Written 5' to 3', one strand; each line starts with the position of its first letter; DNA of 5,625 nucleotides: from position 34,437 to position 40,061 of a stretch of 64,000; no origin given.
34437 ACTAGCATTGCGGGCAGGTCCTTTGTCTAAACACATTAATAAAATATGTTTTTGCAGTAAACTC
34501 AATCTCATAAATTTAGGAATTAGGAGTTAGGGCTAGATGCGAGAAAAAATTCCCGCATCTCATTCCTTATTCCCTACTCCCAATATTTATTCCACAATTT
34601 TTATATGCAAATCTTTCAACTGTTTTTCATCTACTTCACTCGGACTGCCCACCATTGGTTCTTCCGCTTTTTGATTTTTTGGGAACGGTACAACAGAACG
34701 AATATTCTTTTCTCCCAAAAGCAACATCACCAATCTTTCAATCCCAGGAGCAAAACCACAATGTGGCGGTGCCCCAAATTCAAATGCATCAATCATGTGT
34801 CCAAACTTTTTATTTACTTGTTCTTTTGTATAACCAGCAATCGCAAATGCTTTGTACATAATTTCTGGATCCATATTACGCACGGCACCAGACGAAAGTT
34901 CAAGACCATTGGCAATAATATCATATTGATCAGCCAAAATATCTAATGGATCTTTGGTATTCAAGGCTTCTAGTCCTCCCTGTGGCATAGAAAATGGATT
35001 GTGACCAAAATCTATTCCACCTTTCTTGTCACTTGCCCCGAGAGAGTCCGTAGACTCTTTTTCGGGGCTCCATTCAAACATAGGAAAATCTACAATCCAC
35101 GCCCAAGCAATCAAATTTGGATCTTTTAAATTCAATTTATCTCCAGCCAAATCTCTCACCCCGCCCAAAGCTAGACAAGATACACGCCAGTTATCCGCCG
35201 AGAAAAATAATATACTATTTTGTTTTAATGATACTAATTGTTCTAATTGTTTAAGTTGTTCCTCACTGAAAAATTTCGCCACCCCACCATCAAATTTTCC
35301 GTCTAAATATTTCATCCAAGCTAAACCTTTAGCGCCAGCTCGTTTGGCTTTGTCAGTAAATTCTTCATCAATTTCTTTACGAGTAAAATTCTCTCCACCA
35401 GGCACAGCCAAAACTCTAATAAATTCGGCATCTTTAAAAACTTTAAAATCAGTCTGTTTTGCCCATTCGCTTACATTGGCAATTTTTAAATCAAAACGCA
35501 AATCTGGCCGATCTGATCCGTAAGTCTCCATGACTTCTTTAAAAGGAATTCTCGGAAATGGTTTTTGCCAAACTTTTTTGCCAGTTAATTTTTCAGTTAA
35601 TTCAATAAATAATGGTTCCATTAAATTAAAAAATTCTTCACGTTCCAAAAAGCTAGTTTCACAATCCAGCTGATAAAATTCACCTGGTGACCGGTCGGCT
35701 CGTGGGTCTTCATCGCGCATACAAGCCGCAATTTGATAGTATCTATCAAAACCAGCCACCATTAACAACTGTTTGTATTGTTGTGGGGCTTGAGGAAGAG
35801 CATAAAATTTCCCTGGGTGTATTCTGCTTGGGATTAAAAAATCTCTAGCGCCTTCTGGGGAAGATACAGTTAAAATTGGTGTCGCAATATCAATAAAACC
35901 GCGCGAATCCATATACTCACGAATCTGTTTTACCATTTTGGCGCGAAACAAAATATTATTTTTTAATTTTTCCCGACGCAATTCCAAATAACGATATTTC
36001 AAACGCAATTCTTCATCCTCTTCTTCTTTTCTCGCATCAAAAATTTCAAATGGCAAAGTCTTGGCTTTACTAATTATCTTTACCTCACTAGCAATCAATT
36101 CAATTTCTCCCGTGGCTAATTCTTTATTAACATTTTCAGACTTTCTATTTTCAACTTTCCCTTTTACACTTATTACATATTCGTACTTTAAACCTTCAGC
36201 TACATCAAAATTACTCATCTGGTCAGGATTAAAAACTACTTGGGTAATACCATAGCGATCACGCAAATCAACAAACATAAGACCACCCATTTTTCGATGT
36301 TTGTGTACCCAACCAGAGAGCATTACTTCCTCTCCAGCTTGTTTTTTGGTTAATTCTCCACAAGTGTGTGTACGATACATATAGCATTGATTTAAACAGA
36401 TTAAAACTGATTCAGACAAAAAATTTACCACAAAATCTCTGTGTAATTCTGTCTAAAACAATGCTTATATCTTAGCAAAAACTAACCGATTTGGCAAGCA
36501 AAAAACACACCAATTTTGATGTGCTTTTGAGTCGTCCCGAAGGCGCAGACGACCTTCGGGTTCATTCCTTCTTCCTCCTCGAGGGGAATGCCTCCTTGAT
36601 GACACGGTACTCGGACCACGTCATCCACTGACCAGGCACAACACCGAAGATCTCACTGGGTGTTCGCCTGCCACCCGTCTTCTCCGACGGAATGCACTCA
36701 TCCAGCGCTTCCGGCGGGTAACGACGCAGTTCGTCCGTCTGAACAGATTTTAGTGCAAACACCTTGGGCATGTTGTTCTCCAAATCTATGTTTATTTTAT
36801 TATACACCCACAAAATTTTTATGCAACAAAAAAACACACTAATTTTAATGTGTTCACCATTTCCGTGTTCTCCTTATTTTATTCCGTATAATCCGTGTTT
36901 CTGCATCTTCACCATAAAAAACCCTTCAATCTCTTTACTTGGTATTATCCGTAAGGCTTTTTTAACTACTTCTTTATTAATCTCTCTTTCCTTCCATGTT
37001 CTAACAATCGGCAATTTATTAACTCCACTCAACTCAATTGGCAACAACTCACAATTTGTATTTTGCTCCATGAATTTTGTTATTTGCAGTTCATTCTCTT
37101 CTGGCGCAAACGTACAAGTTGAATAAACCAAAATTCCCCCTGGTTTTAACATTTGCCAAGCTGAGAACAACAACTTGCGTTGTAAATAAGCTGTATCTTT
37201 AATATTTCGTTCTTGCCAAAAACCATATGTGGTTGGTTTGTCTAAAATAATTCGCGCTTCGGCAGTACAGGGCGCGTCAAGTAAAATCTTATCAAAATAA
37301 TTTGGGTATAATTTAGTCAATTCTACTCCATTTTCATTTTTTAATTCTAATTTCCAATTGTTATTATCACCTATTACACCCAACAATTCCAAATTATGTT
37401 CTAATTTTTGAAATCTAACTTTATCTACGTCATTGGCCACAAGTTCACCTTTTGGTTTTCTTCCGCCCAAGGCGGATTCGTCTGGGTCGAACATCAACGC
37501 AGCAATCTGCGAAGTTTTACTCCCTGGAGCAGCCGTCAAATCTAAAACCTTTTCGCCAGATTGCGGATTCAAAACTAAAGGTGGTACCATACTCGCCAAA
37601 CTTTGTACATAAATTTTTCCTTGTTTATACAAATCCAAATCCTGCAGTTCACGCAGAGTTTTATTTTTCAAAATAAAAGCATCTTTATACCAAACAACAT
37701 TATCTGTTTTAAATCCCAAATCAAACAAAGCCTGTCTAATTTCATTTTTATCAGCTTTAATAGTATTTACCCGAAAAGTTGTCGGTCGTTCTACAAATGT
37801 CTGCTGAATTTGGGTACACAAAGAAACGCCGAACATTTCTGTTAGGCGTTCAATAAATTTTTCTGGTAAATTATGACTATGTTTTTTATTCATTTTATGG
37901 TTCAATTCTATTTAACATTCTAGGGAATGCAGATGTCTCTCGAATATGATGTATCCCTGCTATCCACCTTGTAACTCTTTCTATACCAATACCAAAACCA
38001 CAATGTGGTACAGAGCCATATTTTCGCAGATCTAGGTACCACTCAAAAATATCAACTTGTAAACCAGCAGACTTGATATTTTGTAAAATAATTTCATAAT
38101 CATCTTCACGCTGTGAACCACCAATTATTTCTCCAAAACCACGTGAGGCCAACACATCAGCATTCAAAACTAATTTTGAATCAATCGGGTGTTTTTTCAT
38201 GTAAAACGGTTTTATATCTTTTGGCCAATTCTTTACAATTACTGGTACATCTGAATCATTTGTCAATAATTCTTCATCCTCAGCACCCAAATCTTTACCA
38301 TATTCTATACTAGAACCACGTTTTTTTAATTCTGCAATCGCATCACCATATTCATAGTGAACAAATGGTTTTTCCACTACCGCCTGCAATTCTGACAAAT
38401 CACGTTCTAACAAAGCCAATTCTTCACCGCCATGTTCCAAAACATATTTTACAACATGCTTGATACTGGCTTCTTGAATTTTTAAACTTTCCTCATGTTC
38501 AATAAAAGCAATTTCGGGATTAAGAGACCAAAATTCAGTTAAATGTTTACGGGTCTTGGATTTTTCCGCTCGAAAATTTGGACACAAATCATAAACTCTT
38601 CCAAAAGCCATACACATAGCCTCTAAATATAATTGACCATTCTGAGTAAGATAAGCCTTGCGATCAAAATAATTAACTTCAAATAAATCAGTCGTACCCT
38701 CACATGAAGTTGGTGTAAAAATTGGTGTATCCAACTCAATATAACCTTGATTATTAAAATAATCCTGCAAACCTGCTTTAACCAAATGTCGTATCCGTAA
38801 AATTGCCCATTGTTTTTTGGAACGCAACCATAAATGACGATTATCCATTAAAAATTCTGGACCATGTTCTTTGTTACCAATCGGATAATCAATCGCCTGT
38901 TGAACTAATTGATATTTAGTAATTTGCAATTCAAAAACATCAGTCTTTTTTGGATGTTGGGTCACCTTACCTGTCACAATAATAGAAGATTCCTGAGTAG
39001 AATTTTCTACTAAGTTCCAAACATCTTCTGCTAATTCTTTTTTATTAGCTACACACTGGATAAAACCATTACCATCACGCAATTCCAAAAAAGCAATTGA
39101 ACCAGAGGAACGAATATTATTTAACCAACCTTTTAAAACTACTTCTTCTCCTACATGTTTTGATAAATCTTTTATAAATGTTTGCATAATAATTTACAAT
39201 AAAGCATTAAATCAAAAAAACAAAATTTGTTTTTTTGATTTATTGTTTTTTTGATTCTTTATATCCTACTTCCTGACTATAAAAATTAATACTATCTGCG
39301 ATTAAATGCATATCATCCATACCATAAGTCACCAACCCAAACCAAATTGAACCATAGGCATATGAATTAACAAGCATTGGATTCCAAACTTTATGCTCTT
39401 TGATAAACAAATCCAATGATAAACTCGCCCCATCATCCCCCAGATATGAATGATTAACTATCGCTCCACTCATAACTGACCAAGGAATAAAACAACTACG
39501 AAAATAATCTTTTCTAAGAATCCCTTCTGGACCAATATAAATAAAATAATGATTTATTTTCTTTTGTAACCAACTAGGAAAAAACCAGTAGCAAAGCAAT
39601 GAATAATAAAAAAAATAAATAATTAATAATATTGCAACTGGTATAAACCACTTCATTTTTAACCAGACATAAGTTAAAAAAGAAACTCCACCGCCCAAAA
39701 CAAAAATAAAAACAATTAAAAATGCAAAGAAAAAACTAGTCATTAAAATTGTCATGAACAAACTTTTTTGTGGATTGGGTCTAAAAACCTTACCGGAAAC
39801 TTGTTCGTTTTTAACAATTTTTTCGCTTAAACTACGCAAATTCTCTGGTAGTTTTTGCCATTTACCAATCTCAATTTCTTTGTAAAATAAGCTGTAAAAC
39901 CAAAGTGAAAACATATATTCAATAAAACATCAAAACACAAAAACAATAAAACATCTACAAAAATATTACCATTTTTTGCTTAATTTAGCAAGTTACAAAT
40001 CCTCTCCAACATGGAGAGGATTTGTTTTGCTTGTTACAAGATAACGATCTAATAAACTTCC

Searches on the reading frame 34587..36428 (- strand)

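Call 28: search_protein_families(library=pfam, proteins=[window:34587-36428:-], max_evalue=0.01)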
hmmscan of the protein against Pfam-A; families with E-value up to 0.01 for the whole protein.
window:34587-36428:- (613 aa): 3 families
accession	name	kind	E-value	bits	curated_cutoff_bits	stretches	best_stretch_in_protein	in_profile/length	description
PF00152.25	tRNA-synt_2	-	6.5e-107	357.6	25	1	138-586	1-308/308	tRNA synthetases class II (D, K and N)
PF02938.19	GAD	-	9.2e-20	71.1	23.4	1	332-421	6-95/95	GAD domain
PF01336.31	tRNA_anti-codon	-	2e-16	60.1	27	1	35-119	1-75/75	OB-fold nucleic acid binding domain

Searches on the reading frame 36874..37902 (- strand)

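Call 28: search_protein_families(library=pfam, proteins=[window:36874-37902:-], max_evalue=0.01)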
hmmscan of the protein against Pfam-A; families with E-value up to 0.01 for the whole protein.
window:36874-37902:- (342 aa): 4 families
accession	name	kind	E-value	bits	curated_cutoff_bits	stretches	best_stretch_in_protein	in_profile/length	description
PF01189.24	Methyltr_RsmB-F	-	6.8e-42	143.8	27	1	109-333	2-198/199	16S rRNA methyltransferase RsmB/F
PF17125.10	Methyltr_RsmF_N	-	1.7e-10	41.6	34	1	12-101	1-85/86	N-terminal domain of 16S rRNA methyltransferase RsmF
PF13847.12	Methyltransf_31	-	2.1e-05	24.7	27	1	114-284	2-129/145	Methyltransferase domain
PF22458.1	RsmF-B_ferredox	-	6.2e-05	23.5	27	1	13-81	2-70/74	Methyltr_RsmF/B-like, ferredoxin-like domain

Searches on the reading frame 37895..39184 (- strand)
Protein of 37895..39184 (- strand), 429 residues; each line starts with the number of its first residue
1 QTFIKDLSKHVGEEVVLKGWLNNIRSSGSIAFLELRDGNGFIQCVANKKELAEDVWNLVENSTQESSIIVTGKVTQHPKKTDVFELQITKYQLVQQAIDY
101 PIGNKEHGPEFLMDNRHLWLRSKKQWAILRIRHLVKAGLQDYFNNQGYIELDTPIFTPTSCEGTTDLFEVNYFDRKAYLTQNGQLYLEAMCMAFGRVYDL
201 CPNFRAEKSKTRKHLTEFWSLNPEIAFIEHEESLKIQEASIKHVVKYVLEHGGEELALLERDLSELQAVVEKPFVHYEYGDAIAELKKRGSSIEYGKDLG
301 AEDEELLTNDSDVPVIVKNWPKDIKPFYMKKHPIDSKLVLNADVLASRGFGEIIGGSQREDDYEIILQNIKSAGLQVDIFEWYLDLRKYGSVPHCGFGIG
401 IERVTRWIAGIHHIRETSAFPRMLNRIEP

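Call 28: search_protein_families(library=pfam, proteins=[window:37895-39184:-], max_evalue=0.01)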
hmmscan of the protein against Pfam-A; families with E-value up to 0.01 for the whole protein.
window:37895-39184:- (429 aa): 3 families
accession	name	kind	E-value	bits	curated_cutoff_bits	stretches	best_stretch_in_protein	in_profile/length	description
PF00152.25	tRNA-synt_2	-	2.6e-67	227.5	25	1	110-423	3-307/308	tRNA synthetases class II (D, K and N)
PF01336.31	tRNA_anti-codon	-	2.2e-15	56.8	27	1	15-93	1-74/75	OB-fold nucleic acid binding domain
PF13742.12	tRNA_anti_2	-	0.00053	20.6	27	1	7-82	14-86/95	OB-fold nucleic acid binding domain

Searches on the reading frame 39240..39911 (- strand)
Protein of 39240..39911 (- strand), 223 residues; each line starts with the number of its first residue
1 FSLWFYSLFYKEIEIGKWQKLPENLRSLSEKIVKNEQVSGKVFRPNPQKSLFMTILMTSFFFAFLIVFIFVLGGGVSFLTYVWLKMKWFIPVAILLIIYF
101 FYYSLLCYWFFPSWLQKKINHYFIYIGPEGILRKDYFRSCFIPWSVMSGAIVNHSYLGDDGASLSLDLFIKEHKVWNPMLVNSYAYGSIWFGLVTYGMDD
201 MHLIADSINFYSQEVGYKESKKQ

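Call 28: search_protein_families(library=pfam, proteins=[window:39240-39911:-], max_evalue=0.01)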
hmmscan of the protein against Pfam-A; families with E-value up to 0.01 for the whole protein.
window:39240-39911:- (223 aa): 1 family
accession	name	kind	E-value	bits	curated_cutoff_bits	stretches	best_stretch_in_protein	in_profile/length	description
PF20990.2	DUF2207_C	-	0.0028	17.8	33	1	27-114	113-192/247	Predicted membrane protein (DUF2207) C-terminal domain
